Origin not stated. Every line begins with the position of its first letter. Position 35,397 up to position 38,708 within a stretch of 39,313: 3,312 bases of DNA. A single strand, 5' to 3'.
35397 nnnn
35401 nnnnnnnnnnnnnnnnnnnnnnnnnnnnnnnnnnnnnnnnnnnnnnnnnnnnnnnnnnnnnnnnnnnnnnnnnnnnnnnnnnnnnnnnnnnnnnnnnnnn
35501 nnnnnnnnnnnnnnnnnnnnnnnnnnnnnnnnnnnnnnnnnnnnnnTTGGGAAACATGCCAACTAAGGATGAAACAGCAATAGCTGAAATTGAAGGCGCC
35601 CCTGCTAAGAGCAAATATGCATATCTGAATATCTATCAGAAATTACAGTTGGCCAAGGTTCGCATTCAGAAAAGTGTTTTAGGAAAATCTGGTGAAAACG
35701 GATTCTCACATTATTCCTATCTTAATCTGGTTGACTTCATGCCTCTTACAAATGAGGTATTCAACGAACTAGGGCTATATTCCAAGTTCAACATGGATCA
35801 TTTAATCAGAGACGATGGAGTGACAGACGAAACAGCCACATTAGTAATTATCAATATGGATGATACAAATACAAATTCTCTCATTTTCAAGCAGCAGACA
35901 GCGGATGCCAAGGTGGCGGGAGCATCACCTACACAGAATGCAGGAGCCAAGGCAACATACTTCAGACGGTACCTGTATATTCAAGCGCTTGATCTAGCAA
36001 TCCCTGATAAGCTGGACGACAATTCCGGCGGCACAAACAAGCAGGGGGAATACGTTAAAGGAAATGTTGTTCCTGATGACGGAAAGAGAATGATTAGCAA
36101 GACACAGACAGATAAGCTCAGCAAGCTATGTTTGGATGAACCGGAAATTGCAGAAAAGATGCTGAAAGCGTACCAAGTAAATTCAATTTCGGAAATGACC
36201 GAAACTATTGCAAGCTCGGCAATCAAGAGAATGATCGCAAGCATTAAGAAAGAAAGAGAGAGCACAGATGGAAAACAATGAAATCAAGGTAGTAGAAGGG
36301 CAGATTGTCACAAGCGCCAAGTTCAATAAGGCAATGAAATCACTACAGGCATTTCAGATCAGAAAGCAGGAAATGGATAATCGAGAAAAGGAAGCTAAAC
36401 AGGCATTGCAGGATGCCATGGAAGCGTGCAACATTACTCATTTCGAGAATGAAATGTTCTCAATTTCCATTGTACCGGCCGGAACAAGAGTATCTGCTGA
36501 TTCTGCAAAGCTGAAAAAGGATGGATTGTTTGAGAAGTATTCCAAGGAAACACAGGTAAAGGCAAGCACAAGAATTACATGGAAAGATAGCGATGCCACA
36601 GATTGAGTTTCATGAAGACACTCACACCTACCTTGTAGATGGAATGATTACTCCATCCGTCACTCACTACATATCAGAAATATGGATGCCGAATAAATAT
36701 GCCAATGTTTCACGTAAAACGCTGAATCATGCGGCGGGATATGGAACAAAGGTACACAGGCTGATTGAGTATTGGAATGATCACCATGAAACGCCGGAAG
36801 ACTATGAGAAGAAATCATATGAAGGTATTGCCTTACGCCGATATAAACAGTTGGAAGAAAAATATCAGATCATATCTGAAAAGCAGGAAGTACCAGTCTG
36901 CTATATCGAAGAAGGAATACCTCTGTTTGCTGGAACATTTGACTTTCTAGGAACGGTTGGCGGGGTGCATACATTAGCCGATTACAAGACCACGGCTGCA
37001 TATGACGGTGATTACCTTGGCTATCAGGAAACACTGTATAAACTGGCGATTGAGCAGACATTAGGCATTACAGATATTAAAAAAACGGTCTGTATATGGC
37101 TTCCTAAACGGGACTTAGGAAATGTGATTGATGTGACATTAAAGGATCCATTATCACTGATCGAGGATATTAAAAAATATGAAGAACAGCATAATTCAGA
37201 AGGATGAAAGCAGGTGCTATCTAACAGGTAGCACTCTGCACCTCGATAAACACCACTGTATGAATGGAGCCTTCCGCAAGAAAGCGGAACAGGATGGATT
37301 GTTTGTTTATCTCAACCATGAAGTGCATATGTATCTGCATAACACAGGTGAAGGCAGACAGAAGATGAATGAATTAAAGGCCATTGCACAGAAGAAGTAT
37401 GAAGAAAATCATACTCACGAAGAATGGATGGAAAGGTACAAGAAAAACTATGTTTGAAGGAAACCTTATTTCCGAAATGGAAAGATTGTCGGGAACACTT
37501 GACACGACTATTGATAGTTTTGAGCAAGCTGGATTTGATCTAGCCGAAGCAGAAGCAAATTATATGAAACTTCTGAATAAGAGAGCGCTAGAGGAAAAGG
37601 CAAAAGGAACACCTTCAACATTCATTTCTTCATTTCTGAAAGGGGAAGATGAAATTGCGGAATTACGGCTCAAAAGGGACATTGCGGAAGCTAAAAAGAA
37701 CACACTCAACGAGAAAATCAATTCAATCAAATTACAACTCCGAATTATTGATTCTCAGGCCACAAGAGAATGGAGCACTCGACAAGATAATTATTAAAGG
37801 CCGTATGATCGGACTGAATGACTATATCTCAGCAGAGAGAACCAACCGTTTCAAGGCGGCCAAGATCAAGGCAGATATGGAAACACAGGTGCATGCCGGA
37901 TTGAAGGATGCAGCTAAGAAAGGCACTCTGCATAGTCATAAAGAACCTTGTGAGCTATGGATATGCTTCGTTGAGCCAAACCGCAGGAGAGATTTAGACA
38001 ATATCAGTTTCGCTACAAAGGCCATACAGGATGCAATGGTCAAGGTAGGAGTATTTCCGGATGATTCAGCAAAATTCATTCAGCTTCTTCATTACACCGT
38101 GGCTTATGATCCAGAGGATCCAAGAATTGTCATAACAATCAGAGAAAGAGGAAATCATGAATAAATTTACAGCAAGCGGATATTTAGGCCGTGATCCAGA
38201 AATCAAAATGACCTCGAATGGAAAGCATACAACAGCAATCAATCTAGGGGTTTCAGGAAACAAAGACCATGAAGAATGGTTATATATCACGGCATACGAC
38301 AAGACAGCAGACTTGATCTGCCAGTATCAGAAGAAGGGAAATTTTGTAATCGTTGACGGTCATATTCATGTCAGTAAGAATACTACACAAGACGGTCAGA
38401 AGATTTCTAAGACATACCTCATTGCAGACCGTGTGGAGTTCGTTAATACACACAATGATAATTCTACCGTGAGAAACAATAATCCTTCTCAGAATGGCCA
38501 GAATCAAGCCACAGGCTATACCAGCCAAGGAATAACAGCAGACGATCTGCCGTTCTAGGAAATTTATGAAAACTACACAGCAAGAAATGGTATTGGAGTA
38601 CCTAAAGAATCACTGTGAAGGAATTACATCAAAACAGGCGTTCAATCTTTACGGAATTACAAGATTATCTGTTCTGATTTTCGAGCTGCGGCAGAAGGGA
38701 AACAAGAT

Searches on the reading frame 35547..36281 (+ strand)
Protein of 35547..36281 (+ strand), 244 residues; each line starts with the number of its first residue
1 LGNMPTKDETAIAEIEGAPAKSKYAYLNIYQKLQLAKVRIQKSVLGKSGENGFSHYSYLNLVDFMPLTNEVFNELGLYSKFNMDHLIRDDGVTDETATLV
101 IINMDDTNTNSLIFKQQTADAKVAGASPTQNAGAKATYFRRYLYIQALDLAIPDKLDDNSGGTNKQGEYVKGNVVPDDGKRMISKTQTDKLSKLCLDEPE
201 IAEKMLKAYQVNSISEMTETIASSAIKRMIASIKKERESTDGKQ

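Call 54: search_protein_families(library=phrogs, proteins=[window:35547-36281:+], max_evalue=0.001)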
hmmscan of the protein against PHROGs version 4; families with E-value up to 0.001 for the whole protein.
window:35547-36281:+ (244 aa): 2 families
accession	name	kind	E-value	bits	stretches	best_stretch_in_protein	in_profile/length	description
phrog_155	-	DNA, RNA and nucleotide metabolism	1e-16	62.4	1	25-237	64-272/308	Erf-like ssDNA annealing protein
phrog_2324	-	DNA, RNA and nucleotide metabolism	9.8e-10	39.3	1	28-181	10-151/193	Erf-like ssDNA annealing protein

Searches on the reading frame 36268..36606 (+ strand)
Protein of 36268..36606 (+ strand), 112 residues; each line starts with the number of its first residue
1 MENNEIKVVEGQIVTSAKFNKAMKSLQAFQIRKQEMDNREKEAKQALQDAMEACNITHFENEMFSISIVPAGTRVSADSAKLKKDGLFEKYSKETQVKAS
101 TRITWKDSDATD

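Call 54: search_protein_families(library=phrogs, proteins=[window:36268-36606:+], max_evalue=0.001)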
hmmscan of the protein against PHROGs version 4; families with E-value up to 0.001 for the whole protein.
window:36268-36606:+ (112 aa): 3 families
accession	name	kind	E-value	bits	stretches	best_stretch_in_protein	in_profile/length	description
phrog_6244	-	unknown function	8.9e-14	52.9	1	17-107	15-107/107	-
phrog_253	-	DNA, RNA and nucleotide metabolism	1.1e-06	29.6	1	18-88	60-131/169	Mu Gam-like end protection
phrog_434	-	DNA, RNA and nucleotide metabolism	0.00011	22.5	1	12-108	267-366/372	RecE-like recombination exonuclease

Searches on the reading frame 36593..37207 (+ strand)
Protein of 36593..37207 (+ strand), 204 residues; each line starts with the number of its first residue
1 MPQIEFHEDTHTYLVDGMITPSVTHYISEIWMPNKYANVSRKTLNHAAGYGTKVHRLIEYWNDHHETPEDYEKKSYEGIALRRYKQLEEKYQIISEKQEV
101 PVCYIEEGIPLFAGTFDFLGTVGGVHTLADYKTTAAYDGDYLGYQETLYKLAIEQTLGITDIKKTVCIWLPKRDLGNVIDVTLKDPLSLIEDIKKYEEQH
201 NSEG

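Call 54: search_protein_families(library=phrogs, proteins=[window:36593-37207:+], max_evalue=0.001)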
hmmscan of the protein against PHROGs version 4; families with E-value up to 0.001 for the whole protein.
window:36593-37207:+ (204 aa): 3 families
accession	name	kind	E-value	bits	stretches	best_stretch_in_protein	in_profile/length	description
phrog_298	-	DNA, RNA and nucleotide metabolism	7.2e-18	65.9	1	3-178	48-235/293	exonuclease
phrog_466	-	DNA, RNA and nucleotide metabolism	5.7e-06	26.9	1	45-154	209-319/446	exonuclease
phrog_69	-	DNA, RNA and nucleotide metabolism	1.7e-05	25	1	45-174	118-269/501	exonuclease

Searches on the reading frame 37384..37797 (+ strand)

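Call 54: search_protein_families(library=phrogs, proteins=[window:37384-37797:+], max_evalue=0.001)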
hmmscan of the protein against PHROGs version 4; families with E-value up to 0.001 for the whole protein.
window:37384-37797:+ (137 aa): 1 family
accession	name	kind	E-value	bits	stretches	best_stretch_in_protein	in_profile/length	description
phrog_1389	-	unknown function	8.3e-15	55.9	1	28-132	13-115/122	-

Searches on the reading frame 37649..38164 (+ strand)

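Call 54: search_protein_families(library=phrogs, proteins=[window:37649-38164:+], max_evalue=0.001)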
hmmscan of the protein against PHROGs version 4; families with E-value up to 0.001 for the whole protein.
window:37649-38164:+ (171 aa): 5 families
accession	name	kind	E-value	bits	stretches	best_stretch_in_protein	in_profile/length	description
phrog_1682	-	DNA, RNA and nucleotide metabolism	1.6e-29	104.4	1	45-169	29-147/387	RusA-like Holliday junction resolvase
phrog_34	-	DNA, RNA and nucleotide metabolism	1.1e-15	59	1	88-169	122-196/259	RusA-like Holliday junction resolvase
phrog_1532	-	unknown function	1.9e-06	28.5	1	105-146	15-49/80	-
phrog_21721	-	DNA, RNA and nucleotide metabolism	5.7e-05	23.7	1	104-166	66-130/265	RusA-like Holliday junction resolvase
phrog_9203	-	DNA, RNA and nucleotide metabolism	0.00079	20.5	0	103-153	105-154/169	RusA-like Holliday junction resolvase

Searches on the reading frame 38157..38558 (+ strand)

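Call 54: search_protein_families(library=phrogs, proteins=[window:38157-38558:+], max_evalue=0.001)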
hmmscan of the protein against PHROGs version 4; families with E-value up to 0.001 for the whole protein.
window:38157-38558:+ (133 aa): 1 family
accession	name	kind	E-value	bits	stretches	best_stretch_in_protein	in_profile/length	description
phrog_44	-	DNA, RNA and nucleotide metabolism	2e-26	94.4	1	1-133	87-228/271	single strand DNA binding protein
